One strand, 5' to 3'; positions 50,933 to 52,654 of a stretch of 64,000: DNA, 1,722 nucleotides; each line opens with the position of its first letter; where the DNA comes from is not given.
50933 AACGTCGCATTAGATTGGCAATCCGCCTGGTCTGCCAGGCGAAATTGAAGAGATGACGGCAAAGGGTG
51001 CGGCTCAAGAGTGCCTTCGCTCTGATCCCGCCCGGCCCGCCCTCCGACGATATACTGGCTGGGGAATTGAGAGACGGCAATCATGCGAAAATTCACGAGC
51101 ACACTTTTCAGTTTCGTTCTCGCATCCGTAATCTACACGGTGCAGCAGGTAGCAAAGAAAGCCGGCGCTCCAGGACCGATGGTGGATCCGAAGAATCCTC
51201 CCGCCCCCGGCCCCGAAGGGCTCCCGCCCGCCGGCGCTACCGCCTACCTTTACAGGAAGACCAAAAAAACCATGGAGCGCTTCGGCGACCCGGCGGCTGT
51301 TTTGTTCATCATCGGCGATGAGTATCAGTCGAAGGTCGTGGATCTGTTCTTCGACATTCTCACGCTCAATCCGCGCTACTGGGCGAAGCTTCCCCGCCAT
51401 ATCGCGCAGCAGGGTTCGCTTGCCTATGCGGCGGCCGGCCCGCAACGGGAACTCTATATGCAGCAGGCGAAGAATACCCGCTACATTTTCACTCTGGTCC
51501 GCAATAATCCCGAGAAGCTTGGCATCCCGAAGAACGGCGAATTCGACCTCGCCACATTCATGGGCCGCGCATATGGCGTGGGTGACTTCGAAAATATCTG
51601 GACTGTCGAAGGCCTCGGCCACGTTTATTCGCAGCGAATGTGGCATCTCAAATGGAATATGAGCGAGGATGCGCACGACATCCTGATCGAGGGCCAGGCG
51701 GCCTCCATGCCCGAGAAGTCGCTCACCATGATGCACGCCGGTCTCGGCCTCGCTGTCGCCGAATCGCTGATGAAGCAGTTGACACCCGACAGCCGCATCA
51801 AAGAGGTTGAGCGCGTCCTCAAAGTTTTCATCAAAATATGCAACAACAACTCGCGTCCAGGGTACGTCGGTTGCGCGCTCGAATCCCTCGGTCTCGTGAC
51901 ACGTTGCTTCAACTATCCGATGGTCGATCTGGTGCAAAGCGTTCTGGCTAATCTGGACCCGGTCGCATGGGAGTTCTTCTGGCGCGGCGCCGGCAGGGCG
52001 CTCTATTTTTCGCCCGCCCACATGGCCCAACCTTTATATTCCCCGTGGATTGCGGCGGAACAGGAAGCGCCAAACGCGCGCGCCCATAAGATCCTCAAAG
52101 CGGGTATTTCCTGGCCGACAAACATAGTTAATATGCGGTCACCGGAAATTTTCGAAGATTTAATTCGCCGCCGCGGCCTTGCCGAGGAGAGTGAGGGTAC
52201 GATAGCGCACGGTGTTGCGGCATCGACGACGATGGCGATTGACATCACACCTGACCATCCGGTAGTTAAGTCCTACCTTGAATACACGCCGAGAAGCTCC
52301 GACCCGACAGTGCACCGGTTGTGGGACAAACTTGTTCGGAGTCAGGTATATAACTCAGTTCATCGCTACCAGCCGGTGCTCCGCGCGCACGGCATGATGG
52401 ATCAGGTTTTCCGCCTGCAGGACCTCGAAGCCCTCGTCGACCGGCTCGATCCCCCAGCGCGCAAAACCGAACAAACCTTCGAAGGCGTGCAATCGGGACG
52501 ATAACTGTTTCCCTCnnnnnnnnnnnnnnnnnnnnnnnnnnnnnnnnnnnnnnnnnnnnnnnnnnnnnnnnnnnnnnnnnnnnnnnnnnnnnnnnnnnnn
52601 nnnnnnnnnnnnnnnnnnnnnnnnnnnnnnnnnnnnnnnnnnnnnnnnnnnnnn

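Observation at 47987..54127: Four-gene cassette of unknown function: thioredoxin-like CxxC protein, CRTAC1 (FG-GAP + ASPIC/UnbV) protein and two tandem paralogues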

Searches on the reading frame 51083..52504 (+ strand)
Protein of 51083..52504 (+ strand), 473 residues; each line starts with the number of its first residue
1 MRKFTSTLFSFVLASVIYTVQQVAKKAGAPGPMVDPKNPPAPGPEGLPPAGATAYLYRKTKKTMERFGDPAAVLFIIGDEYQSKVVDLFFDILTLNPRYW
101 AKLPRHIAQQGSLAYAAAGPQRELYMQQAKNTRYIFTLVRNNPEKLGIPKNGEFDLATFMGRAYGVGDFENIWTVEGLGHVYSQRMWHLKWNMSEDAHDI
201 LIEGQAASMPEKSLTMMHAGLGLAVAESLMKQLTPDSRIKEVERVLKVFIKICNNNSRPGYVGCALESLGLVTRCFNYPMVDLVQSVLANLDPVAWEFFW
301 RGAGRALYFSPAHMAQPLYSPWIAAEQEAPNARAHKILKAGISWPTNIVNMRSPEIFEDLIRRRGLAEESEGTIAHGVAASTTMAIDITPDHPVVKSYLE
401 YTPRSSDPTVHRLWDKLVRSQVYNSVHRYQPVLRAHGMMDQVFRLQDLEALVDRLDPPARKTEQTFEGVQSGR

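Call 3: search_protein_families(library=pfam, proteins=[window:51083-52504:+], max_evalue=0.01)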
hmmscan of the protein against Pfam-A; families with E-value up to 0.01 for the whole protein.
window:51083-52504:+ (473 aa): 0 families

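Call 4: search_protein_families(library=ncbifam, proteins=[window:51083-52504:+], max_evalue=0.01)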
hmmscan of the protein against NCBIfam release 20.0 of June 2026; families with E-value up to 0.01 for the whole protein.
window:51083-52504:+ (473 aa): 0 families

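Call 11: find_homologous_proteins(query=window:51083-52504:+)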
Query window:51083-52504:+ (473 aa): 317 proteins with E <= 0.001 among 8000 candidates; the best 120 are listed.
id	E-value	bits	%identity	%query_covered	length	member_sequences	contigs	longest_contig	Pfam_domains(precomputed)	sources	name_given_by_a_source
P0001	2.3e-298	1007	91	100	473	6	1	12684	-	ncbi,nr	ncbi:MAG TPA: hypothetical protein VG297_26570 [Bryobacteraceae bacterium]|nr:hypothetical protein [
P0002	1.1e-290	982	89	100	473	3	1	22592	-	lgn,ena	-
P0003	7.2e-280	946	86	98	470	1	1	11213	-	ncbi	-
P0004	3.4e-279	944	86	98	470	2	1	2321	-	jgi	jgi:hypothetical protein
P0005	6.8e-279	943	86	98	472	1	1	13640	-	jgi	jgi:hypothetical protein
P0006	2.7e-275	931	86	97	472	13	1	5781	-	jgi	jgi:hypothetical protein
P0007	9.9e-272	919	84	98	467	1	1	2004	-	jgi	jgi:hypothetical protein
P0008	1.7e-271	919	85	98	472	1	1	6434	-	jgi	jgi:hypothetical protein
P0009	1.9e-271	919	86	97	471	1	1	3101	-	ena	-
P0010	4.8e-268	907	83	98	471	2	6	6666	-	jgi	jgi:hypothetical protein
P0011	4.7e-261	884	83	96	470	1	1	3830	-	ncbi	-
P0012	6.0e-261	884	81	99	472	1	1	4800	-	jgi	jgi:hypothetical protein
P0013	3.8e-260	881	81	97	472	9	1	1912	-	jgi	jgi:hypothetical protein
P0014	5.1e-259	878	81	97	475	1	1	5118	-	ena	-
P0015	3.8e-256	868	79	99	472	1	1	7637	-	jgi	jgi:hypothetical protein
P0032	1.5e-222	757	71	97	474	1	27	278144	-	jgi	jgi:hypothetical protein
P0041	1.3e-221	754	70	97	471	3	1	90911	-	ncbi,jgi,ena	ncbi:MAG: hypothetical protein WCP29_04890 [Acidobacteriota bacterium]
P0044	2.4e-221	753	70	98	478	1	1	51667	-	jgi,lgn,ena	-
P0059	5.2e-220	749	70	98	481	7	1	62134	-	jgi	jgi:hypothetical protein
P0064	1.6e-219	747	69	98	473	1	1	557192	-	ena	-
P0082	1.3e-217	741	70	96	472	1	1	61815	-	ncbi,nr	ncbi:MAG TPA: hypothetical protein VL285_18220 [Bryobacteraceae bacterium]|nr:hypothetical protein [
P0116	2.8e-212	723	69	96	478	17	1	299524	-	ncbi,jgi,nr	ncbi:MAG TPA: hypothetical protein VFT60_02240 [Bryobacteraceae bacterium]|jgi:hypothetical protein|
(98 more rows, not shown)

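Call 12: search_protein_families(library=pfam, proteins=[window:51083-52504:+], max_evalue=10)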
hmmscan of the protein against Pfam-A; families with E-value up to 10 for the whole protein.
window:51083-52504:+ (473 aa): 1 family
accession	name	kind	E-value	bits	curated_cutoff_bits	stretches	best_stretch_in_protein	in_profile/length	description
PF12046.13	CCB1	-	0.11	12.4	25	1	263-306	89-131/168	Cofactor assembly of complex C subunit B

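Call 16: find_encoding_contigs(protein=P0064, flank=10000, max_places=3)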
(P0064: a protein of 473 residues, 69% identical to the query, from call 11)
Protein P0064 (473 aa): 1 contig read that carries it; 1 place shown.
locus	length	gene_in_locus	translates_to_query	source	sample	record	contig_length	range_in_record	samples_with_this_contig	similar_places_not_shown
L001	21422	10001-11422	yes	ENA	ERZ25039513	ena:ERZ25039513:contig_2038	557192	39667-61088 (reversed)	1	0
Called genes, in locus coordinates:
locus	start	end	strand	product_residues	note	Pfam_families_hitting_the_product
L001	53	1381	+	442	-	PF00668:Condensation, PF16911:PapA_C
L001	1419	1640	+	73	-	PF00550:PP-binding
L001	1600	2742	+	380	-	PF00501:AMP-binding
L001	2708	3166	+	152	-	-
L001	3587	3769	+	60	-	-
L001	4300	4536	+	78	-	-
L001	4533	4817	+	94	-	-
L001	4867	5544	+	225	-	PF14686:fn3_3 (weak), PF13620:CarboxypepD_reg, PF13715:CarbopepD_reg_2 (faint)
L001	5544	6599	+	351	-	-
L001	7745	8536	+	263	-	-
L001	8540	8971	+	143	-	-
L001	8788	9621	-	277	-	-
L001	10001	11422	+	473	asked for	-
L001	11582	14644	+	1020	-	-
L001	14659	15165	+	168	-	-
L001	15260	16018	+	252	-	-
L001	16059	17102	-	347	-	-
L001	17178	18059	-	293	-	-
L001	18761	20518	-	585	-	PF03109:ABC1, PF01636:APH (faint)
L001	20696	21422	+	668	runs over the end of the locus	PF00027:cNMP_binding, PF01734:Patatin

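Call 17: find_encoding_contigs(protein=P0116, flank=10000, max_places=3)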
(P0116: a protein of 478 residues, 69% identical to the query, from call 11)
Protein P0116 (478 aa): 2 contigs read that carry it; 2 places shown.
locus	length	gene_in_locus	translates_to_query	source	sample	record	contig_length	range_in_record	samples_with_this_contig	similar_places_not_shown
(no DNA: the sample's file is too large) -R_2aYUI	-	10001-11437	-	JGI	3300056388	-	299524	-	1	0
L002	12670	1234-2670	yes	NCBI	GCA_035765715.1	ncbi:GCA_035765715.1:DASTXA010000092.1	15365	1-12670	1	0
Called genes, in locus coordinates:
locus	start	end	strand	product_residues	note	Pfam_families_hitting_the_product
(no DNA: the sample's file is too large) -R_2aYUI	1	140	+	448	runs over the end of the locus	-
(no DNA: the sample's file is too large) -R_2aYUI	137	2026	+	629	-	-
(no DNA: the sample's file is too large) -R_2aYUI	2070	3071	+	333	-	-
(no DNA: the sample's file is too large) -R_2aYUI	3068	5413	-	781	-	PF01839:FG-GAP (faint), PF13517:FG-GAP_3, PF07593:UnbV_ASPIC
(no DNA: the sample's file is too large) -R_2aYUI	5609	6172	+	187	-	PF00578:AhpC-TSA, PF08534:Redoxin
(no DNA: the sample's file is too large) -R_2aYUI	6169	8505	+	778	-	PF01839:FG-GAP (faint), PF13517:FG-GAP_3, PF07593:UnbV_ASPIC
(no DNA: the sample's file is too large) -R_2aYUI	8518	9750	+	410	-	PF00999:Na_H_Exchanger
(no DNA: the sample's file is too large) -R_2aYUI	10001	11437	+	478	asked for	-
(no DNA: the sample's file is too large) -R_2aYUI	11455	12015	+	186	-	PF08534:Redoxin, PF00578:AhpC-TSA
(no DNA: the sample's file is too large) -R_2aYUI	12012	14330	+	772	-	PF01839:FG-GAP (faint), PF13517:FG-GAP_3, PF07593:UnbV_ASPIC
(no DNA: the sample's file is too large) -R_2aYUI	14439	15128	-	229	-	PF04978:MST (faint), PF12867:DinB_2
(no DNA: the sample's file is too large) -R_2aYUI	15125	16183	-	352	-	-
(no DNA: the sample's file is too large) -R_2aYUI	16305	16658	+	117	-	-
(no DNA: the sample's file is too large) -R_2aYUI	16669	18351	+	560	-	PF03109:ABC1, PF00069:Pkinase (weak)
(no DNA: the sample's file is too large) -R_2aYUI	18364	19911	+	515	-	-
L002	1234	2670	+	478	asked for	-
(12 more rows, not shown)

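Call 22: search_solved_structures(query=A1, max_evalue=10)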
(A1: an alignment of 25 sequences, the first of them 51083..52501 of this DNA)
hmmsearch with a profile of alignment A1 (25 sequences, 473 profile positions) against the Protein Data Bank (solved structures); distinct sequences matched with E-value up to 10: 0.

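Call 24: search_protein_representatives(alignment_id=A1)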
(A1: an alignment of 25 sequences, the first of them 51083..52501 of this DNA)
Query: 25 sequences, 473 profile positions. Proteins with E-value up to 0.001 (for the whole library): 721; up to 1e-10: 604; up to 1e-30: 268. The best 150 are listed.
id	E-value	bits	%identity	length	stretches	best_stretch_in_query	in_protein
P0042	9.8e-247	835.6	-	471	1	1-468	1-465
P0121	1.1e-184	631.0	-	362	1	112-462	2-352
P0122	1.0e-133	463.0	-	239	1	196-415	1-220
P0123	6.8e-113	394.3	-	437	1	50-461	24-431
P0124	4.9e-98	345.3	-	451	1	41-461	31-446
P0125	2.3e-94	333.2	-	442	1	38-458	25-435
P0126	4.9e-94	332.1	-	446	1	1-458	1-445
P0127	6.2e-93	328.4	-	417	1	86-452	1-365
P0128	4.0e-83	296.1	-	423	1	44-461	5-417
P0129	1.9e-82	293.9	-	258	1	1-201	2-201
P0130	2.7e-82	293.4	-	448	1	62-465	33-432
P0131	3.6e-82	293.0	-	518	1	48-462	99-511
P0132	8.2e-82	291.8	-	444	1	50-458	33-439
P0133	1.2e-81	291.2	-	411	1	51-461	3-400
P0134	1.7e-81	290.7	-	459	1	47-449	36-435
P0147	1.1e-73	265.0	-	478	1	44-462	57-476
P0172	4.8e-64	233.2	-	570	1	47-469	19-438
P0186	2.3e-61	224.3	-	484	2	112-450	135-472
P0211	2.0e-54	201.5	-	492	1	130-452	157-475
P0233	2.8e-49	184.5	-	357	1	128-454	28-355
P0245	1.2e-46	175.8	-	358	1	123-458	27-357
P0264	2.1e-43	165.1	-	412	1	127-447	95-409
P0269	4.4e-43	164.1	-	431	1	99-464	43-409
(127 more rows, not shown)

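Call 25: search_protein_families(library=pfam, proteins=[P0123, P0131, P0147, P0172, P0186, P0211, P0233, P0245, P0264, P0269], max_evalue=1)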
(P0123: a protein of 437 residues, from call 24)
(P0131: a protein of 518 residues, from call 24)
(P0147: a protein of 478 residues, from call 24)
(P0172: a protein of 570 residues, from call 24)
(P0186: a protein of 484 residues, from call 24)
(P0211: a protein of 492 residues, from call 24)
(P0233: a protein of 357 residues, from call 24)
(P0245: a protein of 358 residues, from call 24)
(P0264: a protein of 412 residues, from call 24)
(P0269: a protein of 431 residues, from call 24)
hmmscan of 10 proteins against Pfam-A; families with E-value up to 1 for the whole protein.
P0123 (437 aa): 0 families

P0131 (518 aa): 1 family
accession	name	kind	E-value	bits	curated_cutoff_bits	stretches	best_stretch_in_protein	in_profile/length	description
PF12046.13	CCB1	-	0.14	12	25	1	318-359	91-131/168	Cofactor assembly of complex C subunit B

P0147 (478 aa): 0 families

P0172 (570 aa): 1 family
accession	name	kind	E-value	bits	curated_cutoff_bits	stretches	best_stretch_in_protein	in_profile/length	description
PF01042.26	Ribonuc_L-PSP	-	4.9e-18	65.7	27.3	1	456-569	11-120/121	Endoribonuclease L-PSP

P0186 (484 aa): 2 families
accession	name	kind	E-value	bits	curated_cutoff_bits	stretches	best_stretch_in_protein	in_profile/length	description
PF20126.4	TumE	-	0.17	12.3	23.4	1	399-429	26-58/81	Toxin TumE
PF14302.11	DUF4377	-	0.21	12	25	1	143-193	18-69/75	Domain of unknown function (DUF4377)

P0211 (492 aa): 0 families

P0233 (357 aa): 0 families

P0245 (358 aa): 1 family
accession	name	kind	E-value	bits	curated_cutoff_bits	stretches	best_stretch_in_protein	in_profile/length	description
PF21276.3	ZNF512_C2HC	-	0.15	12.2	27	1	320-332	13-25/38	Zinc finger protein 512, C2HC zinc finger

P0264 (412 aa): 0 families

P0269 (431 aa): 0 families

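Call 26: predict_structure(alignment_id=A1)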
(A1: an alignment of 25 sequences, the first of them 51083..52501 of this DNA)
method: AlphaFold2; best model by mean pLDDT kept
length: 473 residues; sequences in the alignment: 25
mean_pLDDT: 86.7   pTM: 0.88
mean pLDDT of the five models: 86.7, 85.8, 85.4, 84.6, 84.2
residues with pLDDT >= 90: 259; 70-90: 187; 50-70: 14; < 50: 13
segments of 3 or more residues with pLDDT < 50: 461-473
pLDDT, mean of each block of 10 residues (from residue 1): 85 92 92 78 82 91 86 82 78 74 81 78 83 77 79 91 86 91 92 94 92 93 95 93 97 96 96 88 95 96 89 61 88 95 90 90 91 93 86 80 95 95 92 93 92 87 41 35
secondary structure, 60 per line:
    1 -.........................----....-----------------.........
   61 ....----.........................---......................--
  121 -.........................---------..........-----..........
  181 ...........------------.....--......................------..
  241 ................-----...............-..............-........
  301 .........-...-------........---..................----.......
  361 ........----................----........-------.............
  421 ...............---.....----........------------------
elements in order: H2-26 H31-34 H52-64 H69-93 H97-118 H122-146 H156-165 H171-191 H204-208 H211-232 H239-256 H262-276 H278-291 H293-309 H321-328 H332-349 H354-368 H373-388 H393-400 H408-435 H439-443 H448-455

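Call 29: fold_search(model_id=the predicted structure, library=pdb)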
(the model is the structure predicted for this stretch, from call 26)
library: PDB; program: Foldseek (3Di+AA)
matches with E <= 10: 410; with E <= 0.001: 0
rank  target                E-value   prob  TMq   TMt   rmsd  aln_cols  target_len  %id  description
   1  7ue2_A                1.8e-01  0.35  0.15  0.20  18.4       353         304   11  Crystal structure of designed helical repeat protein RPB_PLP3_R6 bound to PLPx6 peptide (released 2023-03-29)
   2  9qpq_O                2.9e-01  0.33  0.17  0.24  14.7       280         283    9  The structure of the COPI leaf bound to GOLPH3 (released 2025-10-22)
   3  8ga7                  4.9e-01  0.10  0.14  0.13  25.0       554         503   10  Geometrically programmable nanomaterial construction using regularized protein building blocks (released 2024-03-13)
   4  6w2v_B                5.3e-01  0.25  0.14  0.24  17.2       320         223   12  Junction 23, DHR14-DHR18 (released 2020-04-15)
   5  5xah_A                5.7e-01  0.25  0.20  0.23  18.1       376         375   12  Crystal structure of human Importin4 (released 2018-02-14)
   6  9dze_K                5.7e-01  0.13  0.14  0.18  19.3       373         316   13  Computationally Designed Bifaceted Protein Nanomaterial pD5-14 (released 2024-10-30)
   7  5kl8_A                6.4e-01  0.23  0.18  0.23  17.6       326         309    8  Crystal structure of the Pumilio-Nos-CyclinB RNA complex (released 2016-08-17)
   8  9rn2_L                7.3e-01  0.18  0.15  0.17  16.3       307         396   10  Structure of BAF in complex with OCT4-SOX2-bound nucleosome - SHL+6 class 2 (released 2026-02-11)
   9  3w3x_A                7.6e-01  0.12  0.17  0.11  26.6       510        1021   10  Crystal structure of Kap121p bound to Pho4p (released 2013-04-10)
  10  9c59_B                7.9e-01  0.15  0.18  0.15  30.3       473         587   10  Human AP-3 dimer bound to myristoylated Arf1 (Q71L) and LAMP1 cargo on a lipid nanodisc (released 2024-12-18)
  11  8jal_B                7.9e-01  0.11  0.16  0.14  25.9       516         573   11  Structure of CRL2APPBP2 bound with RxxGP degron (dimer) (released 2023-10-18)
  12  4a3t_B                8.5e-01  0.14  0.17  0.17  22.1       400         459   12  yeast regulatory particle proteasome assembly chaperone Hsm3 (released 2012-04-11)
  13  7y8t_B                8.5e-01  0.08  0.12  0.10  19.9       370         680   10  Structure of Cas7-11-crRNA in complex with TPR-CHAT (released 2023-06-28)
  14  6w2v_A                8.9e-01  0.21  0.15  0.25  18.8       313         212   12  Junction 23, DHR14-DHR18 (released 2020-04-15)
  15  9qpq_J                8.9e-01  0.18  0.17  0.23  15.5       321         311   12  The structure of the COPI leaf bound to GOLPH3 (released 2025-10-22)
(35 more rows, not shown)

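Call 32: find_related_loci(query=A2, collection=genome_contigs, flank=10000)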
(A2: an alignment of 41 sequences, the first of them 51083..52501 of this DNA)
Query A2 (473 aa) in genome_contigs; peptide patterns used: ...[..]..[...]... (x = any residue, [..] = any of these).
210 stretches matched a pattern; 198 encode a relative of the query (tblastn E <= 1e-3); the best 80 are kept; 77 distinct loci.
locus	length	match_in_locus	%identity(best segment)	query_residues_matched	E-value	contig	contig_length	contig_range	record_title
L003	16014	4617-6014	70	1-462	0e+0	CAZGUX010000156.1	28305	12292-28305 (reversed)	MAG TPA_asm: uncultured Solibacteraceae bacterium isolate binchicken_co200_316 genome assembly, contig: k141_724277, who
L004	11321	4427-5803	71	1-456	0e+0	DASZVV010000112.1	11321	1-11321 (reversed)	MAG TPA_asm: Bryobacteraceae bacterium isolate SMAG_U6140 k141_320445, whole genome shotgun sequence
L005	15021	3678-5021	38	1-460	7e-96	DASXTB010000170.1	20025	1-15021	MAG TPA_asm: Acidobacteriota bacterium isolate SMAG_U4681 k141_60370, whole genome shotgun sequence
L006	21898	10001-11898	38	1-455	5e-93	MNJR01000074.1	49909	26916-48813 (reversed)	MAG: Acidobacteria bacterium 13_1_20CM_3_53_8 13_1_20cm_3_scaffold_20, whole genome shotgun sequence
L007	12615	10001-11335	38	1-456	2e-92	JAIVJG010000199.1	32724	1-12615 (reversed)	MAG: Acidobacteria bacterium isolate MAG42 MTG42_2227, whole genome shotgun sequence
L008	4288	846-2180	37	1-456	3e-90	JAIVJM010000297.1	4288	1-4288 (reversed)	MAG: Acidobacteria bacterium isolate MAG52 MTG52_14222, whole genome shotgun sequence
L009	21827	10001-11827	37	1-456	1e-88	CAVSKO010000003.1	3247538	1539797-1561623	MAG: Blastocatellia bacterium isolate MFD09212.bin.1.217 genome assembly, contig: contig_750, whole genome shotgun seque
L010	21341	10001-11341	36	1-454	1e-87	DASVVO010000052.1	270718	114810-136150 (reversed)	MAG TPA_asm: Pyrinomonadaceae bacterium isolate SMAG_U3345 k141_197425, whole genome shotgun sequence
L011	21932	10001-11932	36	1-473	4e-87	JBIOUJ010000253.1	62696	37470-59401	MAG: Pyrinomonadaceae bacterium isolate MAG137 k127_3975683, whole genome shotgun sequence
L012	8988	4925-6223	37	1-444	4e-87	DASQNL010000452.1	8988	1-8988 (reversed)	MAG TPA_asm: Pyrinomonadaceae bacterium isolate SMAG_U10775 k141_657458, whole genome shotgun sequence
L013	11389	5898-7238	35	1-462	9e-87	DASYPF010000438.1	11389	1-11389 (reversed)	MAG TPA_asm: Acidobacteriota bacterium isolate SMAG_U4449 k141_410329, whole genome shotgun sequence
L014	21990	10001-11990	37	1-454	1e-86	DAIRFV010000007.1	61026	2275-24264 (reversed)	MAG TPA_asm: Pyrinomonadaceae bacterium isolate CTOTU27641 NODE_93_length_61026_cov_11.912991, whole genome shotgun sequ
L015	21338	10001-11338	35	1-456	7e-85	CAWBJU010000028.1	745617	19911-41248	MAG: uncultured Acidobacteriota bacterium isolate MFD09206.bin.2.153 genome assembly, contig: contig_6613, whole genome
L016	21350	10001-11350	33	1-457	2e-75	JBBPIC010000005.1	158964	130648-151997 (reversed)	MAG: Acidobacteriota bacterium isolate BPF2-06-08_bin_1 NODE_5_length_158964_cov_34.599123, whole genome shotgun sequenc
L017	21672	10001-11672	36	1-455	5e-74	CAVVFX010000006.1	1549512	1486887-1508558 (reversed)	MAG: Terriglobia bacterium isolate MFD01716.bin.2.1 genome assembly, contig: contig_13812, whole genome shotgun sequence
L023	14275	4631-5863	35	60-465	9e-69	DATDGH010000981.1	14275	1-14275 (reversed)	MAG TPA_asm: Candidatus Angelobacter sp. isolate SMAG_U247 k141_572458, whole genome shotgun sequence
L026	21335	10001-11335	32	1-456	3e-67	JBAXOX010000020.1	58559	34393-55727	MAG: Acidobacteriota bacterium isolate ELA516 MAG516_20, whole genome shotgun sequence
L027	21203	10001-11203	35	56-455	3e-67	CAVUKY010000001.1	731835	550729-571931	MAG: Bryobacterales bacterium isolate MFD01716.bin.2.112 genome assembly, contig: contig_10314, whole genome shotgun seq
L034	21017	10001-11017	36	112-451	8e-64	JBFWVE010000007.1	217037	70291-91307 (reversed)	MAG: Vicinamibacteria bacterium isolate CA_2019_TPBF_87 NODE_577_length_217037_cov_17.276354_TPBF, whole genome shotgun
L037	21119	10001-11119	34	74-451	3e-63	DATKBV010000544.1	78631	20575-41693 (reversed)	MAG TPA_asm: Pirellulaceae bacterium isolate SMAG_U14429 k141_3343515, whole genome shotgun sequence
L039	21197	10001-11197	35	60-456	7e-63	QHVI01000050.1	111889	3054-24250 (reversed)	MAG: Candidatus Angelobacter sp. Gp1-AA117 isolate gp1 AA117 14_0903_12_40cm_200_scaffold_121_curated, whole genome shot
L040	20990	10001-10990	36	122-456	3e-63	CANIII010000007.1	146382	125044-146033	MAG: Acidobacteria bacterium isolate RE-9nov16-25 genome assembly, contig: RE-9nov16-C100, whole genome shotgun sequence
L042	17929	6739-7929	33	54-455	2e-62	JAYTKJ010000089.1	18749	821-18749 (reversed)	MAG: Acidobacteriota bacterium isolate GFS_3114 GFS_3114_88, whole genome shotgun sequence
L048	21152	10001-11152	34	74-455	2e-59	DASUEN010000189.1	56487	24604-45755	MAG TPA_asm: Thermoanaerobaculia bacterium isolate SMAG_U1354 k141_501643, whole genome shotgun sequence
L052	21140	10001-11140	34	75-452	4e-58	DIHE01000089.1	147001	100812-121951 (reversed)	MAG TPA_asm: Holophagales bacterium UBA5704 UBA5704_contig_325, whole genome shotgun sequence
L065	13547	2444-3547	33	74-446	2e-54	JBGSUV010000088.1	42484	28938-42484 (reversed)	MAG: Pirellulaceae bacterium isolate JTS-AC441 k141_538071, whole genome shotgun sequence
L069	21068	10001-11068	34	88-447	7e-52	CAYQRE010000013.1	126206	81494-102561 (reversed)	MAG TPA_asm: uncultured Thermoanaerobaculia bacterium isolate binchicken_co118_28 genome assembly, contig: NODE_67_lengt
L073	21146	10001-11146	34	75-456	4e-60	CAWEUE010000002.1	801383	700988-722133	MAG: uncultured Acidobacteriota bacterium isolate MFD05684.bin.2.83 genome assembly, contig: contig_29806, whole genome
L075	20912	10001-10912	31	117-426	1e-48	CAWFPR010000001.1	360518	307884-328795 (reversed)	MAG: uncultured Acidobacteriota bacterium isolate MFD05442.bin.1.130 genome assembly, contig: contig_10039, whole genome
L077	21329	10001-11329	27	1-443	2e-47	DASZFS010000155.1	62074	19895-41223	MAG TPA_asm: Vicinamibacterales bacterium isolate SMAG_U6528 k141_724444, whole genome shotgun sequence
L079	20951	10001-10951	31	127-443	4e-47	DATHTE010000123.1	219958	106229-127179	MAG TPA_asm: Vicinamibacterales bacterium isolate SMAG_U16069 k141_464426, whole genome shotgun sequence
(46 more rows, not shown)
